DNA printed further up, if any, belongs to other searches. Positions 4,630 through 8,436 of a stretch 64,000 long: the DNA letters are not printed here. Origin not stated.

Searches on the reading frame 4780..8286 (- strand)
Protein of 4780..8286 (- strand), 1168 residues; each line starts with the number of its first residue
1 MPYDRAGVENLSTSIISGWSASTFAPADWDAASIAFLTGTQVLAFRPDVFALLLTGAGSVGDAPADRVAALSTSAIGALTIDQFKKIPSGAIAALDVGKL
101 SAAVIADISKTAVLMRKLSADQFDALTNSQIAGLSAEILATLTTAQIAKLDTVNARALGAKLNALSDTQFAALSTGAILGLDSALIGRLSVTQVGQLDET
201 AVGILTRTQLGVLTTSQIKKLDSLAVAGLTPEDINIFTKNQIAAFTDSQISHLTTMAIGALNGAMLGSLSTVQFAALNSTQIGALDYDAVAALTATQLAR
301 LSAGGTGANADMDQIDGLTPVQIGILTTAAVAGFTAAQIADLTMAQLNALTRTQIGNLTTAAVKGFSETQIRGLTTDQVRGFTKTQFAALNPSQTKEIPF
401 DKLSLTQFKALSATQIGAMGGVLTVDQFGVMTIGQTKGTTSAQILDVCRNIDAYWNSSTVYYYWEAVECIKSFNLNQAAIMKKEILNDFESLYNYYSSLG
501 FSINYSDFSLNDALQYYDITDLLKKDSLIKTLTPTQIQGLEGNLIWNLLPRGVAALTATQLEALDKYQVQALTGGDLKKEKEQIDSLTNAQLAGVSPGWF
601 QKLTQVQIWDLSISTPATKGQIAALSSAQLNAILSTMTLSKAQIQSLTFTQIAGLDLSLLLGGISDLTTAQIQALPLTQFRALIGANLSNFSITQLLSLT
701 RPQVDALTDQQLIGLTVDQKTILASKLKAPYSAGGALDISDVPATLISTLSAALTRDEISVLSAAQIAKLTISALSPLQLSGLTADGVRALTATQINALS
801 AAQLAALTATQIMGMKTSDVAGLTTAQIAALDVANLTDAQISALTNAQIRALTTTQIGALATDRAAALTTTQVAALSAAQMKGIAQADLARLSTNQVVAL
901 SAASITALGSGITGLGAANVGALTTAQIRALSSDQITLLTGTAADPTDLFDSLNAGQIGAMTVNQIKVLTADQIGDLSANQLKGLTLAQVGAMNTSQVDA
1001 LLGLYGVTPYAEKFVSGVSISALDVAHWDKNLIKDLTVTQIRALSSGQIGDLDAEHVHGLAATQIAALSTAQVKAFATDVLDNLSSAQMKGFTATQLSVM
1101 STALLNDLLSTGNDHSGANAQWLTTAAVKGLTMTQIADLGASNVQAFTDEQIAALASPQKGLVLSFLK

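Call 59: search_protein_families(library=pfam, proteins=[window:4780-8286:-], max_evalue=0.00001)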
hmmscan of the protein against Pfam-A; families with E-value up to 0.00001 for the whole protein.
window:4780-8286:- (1168 aa): 1 family
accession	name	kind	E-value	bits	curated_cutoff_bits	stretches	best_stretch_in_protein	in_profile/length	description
PF20080.4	ALTTAQ_rpt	-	3.1e-80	264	26.4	1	833-870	1-38/38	ALTTAQ repeat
